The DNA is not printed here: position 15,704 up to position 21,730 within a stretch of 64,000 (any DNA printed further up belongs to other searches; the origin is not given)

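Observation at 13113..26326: Two-component-linked envelope operon of unrecognised type: beta-barrel OMP, 1908-aa secreted giant, six-module FN3-like protein and lipoprotein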

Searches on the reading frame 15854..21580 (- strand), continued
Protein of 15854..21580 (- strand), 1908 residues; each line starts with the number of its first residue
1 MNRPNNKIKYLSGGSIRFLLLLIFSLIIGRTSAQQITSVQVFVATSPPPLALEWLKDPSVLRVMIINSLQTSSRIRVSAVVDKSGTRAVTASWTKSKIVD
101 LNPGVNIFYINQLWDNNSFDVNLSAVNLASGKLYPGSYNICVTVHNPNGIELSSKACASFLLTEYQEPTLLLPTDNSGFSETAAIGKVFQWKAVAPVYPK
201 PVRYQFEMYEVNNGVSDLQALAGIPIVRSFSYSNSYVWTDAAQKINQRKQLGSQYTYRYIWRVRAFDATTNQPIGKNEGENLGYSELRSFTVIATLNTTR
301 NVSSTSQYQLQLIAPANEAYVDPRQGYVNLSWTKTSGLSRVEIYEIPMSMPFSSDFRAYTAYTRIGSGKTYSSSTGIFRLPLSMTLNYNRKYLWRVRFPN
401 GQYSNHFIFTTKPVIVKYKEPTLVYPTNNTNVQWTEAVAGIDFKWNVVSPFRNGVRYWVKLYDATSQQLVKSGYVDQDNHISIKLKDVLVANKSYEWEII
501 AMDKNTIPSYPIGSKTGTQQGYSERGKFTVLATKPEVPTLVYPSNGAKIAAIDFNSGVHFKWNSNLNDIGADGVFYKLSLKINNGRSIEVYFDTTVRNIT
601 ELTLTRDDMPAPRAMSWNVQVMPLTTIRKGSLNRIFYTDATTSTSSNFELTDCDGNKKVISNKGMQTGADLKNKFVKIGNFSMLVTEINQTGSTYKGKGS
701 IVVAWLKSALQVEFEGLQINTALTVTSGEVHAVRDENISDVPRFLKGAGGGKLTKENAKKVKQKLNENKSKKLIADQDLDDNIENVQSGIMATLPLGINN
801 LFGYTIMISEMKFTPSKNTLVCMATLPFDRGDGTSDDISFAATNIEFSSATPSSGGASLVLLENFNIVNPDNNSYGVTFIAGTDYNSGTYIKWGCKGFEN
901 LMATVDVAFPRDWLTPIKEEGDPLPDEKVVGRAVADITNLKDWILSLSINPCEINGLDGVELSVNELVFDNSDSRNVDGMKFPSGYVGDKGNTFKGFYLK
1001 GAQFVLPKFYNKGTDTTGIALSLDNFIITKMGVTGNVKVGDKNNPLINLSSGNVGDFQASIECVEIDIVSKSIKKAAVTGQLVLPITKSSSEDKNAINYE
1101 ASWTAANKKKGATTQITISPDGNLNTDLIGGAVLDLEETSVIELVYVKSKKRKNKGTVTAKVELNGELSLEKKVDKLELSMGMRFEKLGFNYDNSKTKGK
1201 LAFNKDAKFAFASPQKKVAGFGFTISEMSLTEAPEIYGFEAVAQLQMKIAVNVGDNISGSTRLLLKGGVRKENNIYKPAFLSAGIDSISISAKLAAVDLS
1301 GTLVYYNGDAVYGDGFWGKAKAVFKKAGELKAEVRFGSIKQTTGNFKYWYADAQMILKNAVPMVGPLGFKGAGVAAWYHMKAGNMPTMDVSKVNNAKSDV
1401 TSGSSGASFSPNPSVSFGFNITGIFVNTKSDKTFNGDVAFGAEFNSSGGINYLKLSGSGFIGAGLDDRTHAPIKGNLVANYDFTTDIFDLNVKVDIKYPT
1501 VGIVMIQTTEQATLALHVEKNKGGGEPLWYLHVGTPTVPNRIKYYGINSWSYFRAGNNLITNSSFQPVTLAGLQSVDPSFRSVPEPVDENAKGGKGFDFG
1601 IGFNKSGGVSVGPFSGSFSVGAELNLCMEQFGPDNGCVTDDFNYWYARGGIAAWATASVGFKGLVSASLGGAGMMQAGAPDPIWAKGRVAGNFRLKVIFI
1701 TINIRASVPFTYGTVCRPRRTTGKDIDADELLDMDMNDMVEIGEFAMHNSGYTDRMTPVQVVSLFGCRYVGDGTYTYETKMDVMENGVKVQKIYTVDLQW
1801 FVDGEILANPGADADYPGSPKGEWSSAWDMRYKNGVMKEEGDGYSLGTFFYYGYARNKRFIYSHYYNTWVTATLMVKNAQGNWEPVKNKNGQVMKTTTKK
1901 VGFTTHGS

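Call 88: search_protein_families(library=pfam, proteins=[L021:7440-9461:+, L021:16324-21720:+, L021:5168-6394:+, L021:6417-7268:+, L017:8361-9035:-, L017:6448-8358:-, L017:21181-23211:+, L017:5678-6448:-], max_evalue=0.001)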
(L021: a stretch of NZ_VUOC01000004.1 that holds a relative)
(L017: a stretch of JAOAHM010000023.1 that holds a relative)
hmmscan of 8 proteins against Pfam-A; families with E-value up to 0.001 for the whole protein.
L021:7440-9461:+ (673 aa): 1 family
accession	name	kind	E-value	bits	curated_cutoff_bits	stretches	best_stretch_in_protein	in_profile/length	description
PF18962.6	Por_Secre_tail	-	0.00023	21.8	27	1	598-664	2-70/75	Secretion system C-terminal sorting domain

L021:16324-21720:+ (1798 aa): 3 families
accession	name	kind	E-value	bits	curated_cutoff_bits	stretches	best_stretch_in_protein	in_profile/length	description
PF13573.12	SprB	-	9.6e-83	272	28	12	1470-1504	1-35/37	SprB repeat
PF06832.18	BiPBP_C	-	6.4e-15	55.3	26.8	0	730-791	25-86/90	Penicillin-Binding Protein C-terminus Family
PF18962.6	Por_Secre_tail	-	1.7e-05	25.5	27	0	1723-1796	3-75/75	Secretion system C-terminal sorting domain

L021:5168-6394:+ (408 aa): 1 family
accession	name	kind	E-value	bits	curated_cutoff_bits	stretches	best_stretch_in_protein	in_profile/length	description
PF20583.3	DUF6786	-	5.6e-150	499.7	27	1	33-405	1-373/376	Family of unknown function (DUF6786)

L021:6417-7268:+ (283 aa): 1 family
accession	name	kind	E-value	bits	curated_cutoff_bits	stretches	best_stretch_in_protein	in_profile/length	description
PF01557.24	FAA_hydrolase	-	1.2e-17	64.7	23.9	1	105-279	29-213/214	Fumarylacetoacetate (FAA) hydrolase C-terminal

L017:8361-9035:- (224 aa): 1 family
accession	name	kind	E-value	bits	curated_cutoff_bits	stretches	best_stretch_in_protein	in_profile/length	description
PF01127.27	Sdh_cyt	-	8.4e-11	42.5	25.8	2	89-205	3-120/122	Succinate dehydrogenase/Fumarate reductase transmembrane subunit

L017:6448-8358:- (636 aa): 7 families
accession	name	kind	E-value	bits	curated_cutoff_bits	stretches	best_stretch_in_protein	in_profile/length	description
PF00890.30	FAD_binding_2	-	6.7e-58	197.3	20.4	1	35-441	1-414/414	FAD binding domain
PF02910.25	Succ_DH_flav_C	-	3.6e-38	130.9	20.8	1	502-635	1-130/130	Fumarate reductase flavoprotein C-term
PF01266.30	DAO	-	1.2e-10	41.9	27.9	1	35-327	1-300/353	FAD dependent oxidoreductase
PF07992.20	Pyr_redox_2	-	1.3e-06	28.5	26.1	1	34-236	1-117/291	Pyridine nucleotide-disulphide oxidoreductase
PF03486.20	HI0933_like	-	3.2e-05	24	50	0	35-84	2-51/244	HI0933-like protein Rossmann domain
PF01134.28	GIDA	-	4.4e-05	23.2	22.1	1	35-63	1-29/391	Glucose inhibited division protein A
PF13450.12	NAD_binding_8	-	0.00095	19.8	21.9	0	38-68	1-31/68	NAD(P)-binding Rossmann-like domain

L017:21181-23211:+ (676 aa): 7 families
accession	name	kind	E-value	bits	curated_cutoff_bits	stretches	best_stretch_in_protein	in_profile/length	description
PF17757.6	UvrB_inter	-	1.9e-34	118.1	22.9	1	159-249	1-91/91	UvrB interaction domain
PF12344.14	UvrB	-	4e-22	78.2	27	1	552-592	1-41/43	Ultra-violet resistance protein B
PF00271.37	Helicase_C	-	1.7e-20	73.7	23.5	1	433-545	4-109/110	Helicase conserved C-terminal domain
PF04851.21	ResIII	-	6.5e-13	49.4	22.5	1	11-138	3-130/164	Type III restriction enzyme, res subunit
PF02151.25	UVR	-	9.7e-11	41.5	21.5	1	637-670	2-35/36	UvrB/uvrC motif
PF13401.12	AAA_22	-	1.3e-05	26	27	0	30-86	4-64/130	AAA domain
PF00270.35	DEAD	-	1.4e-05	25.3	26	1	15-83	3-72/167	DEAD/DEAH box helicase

L017:5678-6448:- (256 aa): 11 families
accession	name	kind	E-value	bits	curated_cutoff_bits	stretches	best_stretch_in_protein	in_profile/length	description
PF13085.11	Fer2_3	-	7.9e-24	84.2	27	1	9-125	1-105/107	2Fe-2S iron-sulfur cluster binding domain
PF12838.12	Fer4_7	-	7.4e-11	42.8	27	2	164-232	2-51/52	4Fe-4S dicluster domain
PF13237.11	Fer4_10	-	1.7e-09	37.9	25.5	1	160-230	5-53/53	4Fe-4S dicluster domain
PF13183.11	Fer4_8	-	8.3e-09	36.3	27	1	161-233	2-68/68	4Fe-4S dicluster domain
PF13534.11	Fer4_17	-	1.6e-07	32.2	22.2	0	152-176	34-58/61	4Fe-4S dicluster domain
PF13187.11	Fer4_9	-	2.5e-07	31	27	1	156-176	34-49/52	4Fe-4S dicluster domain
PF12837.12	Fer4_6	-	1.4e-05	25.3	25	1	158-176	3-21/24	4Fe-4S binding domain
PF12797.12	Fer4_2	-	1.4e-05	25.2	24.5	1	158-175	4-21/22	4Fe-4S binding domain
PF00037.32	Fer4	-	1.7e-05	24.8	21.1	1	160-176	4-20/24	4Fe-4S binding domain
PF14697.11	Fer4_21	-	0.00035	21.1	35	1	159-180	3-24/59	4Fe-4S dicluster domain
PF00111.32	Fer2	-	0.00096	19.5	21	1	49-79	20-52/77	2Fe-2S iron-sulfur cluster binding domain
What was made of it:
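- L021, Chitinophaga agrisoli: giant, FN3, SprB-like, barrel (call 88).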

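Call 94: search_protein_families(library=ncbifam, proteins=[L008:2662-4728:+, L008:4733-9997:+, P0031, L008:15115-15723:+, L008:21008-23464:+, L021:9815-14233:+, L021:14239-16314:+], max_evalue=0.01)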
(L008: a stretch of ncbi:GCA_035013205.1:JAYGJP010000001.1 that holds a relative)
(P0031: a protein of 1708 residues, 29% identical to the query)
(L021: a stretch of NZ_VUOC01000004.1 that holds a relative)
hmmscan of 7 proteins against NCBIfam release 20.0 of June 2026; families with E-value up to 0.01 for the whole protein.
L008:2662-4728:+ (688 aa): 0 families

L008:4733-9997:+ (1754 aa): 1 family
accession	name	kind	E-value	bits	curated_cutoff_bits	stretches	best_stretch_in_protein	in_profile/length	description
TIGR04183.1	Por_Secre_tail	domain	5.4e-10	39.1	23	1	1679-1753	1-71/72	T9SS type A sorting domain-containing protein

P0031 (1708 aa): 1 family
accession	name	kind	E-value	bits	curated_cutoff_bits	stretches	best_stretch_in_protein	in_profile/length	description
TIGR02542.1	T_forsyth_147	domain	2.7e-08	33.8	67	1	38-158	12-140/145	TANFOR domain-containing protein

L008:15115-15723:+ (202 aa): 0 families

L008:21008-23464:+ (818 aa): 0 families

L021:9815-14233:+ (1472 aa): 0 families

L021:14239-16314:+ (691 aa): 0 families

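Call 97: search_protein_families(library=pfam, proteins=[L018:13239-19544:+, L020:8538-10331:+, L020:10135-12306:+, L022:14538-16217:+, L022:18530-20524:+, L022:2943-6326:+, L016:14561-16558:+, L016:6103-7767:+, L002:171-944:+], max_evalue=0.001)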
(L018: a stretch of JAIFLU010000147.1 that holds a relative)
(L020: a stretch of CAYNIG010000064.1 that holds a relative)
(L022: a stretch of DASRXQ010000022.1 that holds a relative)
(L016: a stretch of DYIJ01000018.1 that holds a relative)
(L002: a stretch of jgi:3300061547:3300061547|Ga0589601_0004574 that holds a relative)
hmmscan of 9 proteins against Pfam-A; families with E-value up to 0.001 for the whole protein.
L018:13239-19544:+ (2101 aa): 4 families
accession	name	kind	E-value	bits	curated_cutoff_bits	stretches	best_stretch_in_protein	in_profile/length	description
PF13573.12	SprB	-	8.9e-34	115.3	28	2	1783-1811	7-35/37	SprB repeat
PF24421.1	Ig_J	-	2.3e-06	28.1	29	0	361-403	62-104/104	Tip attachment protein J, Ig-like domain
PF07495.19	Y_Y_Y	-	6.1e-06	26.5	26.6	1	361-400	24-64/65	Y_Y_Y domain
PF18962.6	Por_Secre_tail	-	2.2e-05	25.1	27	0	2024-2100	1-75/75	Secretion system C-terminal sorting domain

L020:8538-10331:+ (597 aa): 0 families

L020:10135-12306:+ (723 aa): 2 families
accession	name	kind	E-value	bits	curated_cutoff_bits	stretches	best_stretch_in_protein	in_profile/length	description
PF13884.11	Peptidase_S74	-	1.3e-13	51.4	22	1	608-662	1-57/58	Chaperone of endosialidase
PF01391.23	Collagen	-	9.5e-10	38.5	27.2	1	68-116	10-58/60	Collagen triple helix repeat (20 copies)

L022:14538-16217:+ (559 aa): 1 family
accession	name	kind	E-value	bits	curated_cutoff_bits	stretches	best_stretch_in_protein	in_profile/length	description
PF18962.6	Por_Secre_tail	-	2.3e-07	31.5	27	1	483-556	1-73/75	Secretion system C-terminal sorting domain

L022:18530-20524:+ (664 aa): 0 families

L022:2943-6326:+ (1127 aa): 5 families
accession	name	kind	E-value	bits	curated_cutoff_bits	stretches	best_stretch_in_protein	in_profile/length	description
PF13583.11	Reprolysin_4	-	3.2e-28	99.2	22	1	196-401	3-197/203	Metallo-peptidase family M12B Reprolysin-like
PF13582.12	Reprolysin_3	-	5.9e-27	95.1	22.4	1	225-348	2-123/123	Metallo-peptidase family M12B Reprolysin-like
PF13574.12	Reprolysin_2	-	8.3e-25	88.2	27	1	223-392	4-186/195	Metallo-peptidase family M12B Reprolysin-like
PF13688.12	Reprolysin_5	-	1.4e-19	71.6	27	1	196-385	3-193/196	Metallo-peptidase family M12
PF01483.27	P_proprotein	-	1.7e-10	41.3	21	1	880-980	6-85/86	Proprotein convertase P-domain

L016:14561-16558:+ (665 aa): 1 family
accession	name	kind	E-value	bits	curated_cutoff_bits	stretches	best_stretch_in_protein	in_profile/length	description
PF13205.12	Big_5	-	5.2e-05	24.4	23.6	0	121-214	8-84/105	Bacterial Ig-like domain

L016:6103-7767:+ (554 aa): 5 families
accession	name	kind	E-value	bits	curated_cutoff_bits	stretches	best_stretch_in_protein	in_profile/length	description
PF02518.31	HATPase_c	-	3.2e-26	92.4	26.4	1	442-548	2-110/111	Histidine kinase-, DNA gyrase B-, and HSP90-like ATPase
PF00512.31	HisKA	-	2.3e-13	50.4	26.9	1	328-397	2-64/66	His Kinase A (phospho-acceptor) domain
PF00672.30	HAMP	-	4.1e-10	40.3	25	1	246-288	10-52/53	HAMP domain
PF14501.12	HATPase_c_5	-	2.9e-05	24.4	22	1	448-534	8-91/102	GHKL domain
PF21563.3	Mcp40H-20_sensor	-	0.00052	20.7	27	0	151-205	61-111/112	Methyl-accepting chemotaxis sensory transducer, class 40H, sensor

L002:171-944:+ (257 aa): 0 families
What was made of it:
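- L018 (call 97). L022 has another cargo with a C-terminal domain between giant and FN3 (call 97).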

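Call 103: search_solved_structures(query=A2, max_evalue=1)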
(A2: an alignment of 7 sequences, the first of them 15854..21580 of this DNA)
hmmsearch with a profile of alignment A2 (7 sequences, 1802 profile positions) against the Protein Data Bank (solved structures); distinct sequences matched with E-value up to 1: 1.
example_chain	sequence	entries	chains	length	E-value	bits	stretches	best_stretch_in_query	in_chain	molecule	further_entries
3i7f_A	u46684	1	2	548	0.68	9.9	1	642-701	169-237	Aspartyl-tRNA synthetase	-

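Call 113: search_protein_families(library=padloc, proteins=[window:15854-21580:-], max_evalue=0.01)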
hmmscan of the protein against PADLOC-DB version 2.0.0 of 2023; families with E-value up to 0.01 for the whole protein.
window:15854-21580:- (1908 aa): 0 families

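Call 114: search_protein_families(library=phrogs, proteins=[window:15854-21580:-], max_evalue=0.01)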
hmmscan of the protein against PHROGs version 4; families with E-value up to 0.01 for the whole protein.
window:15854-21580:- (1908 aa): 0 families
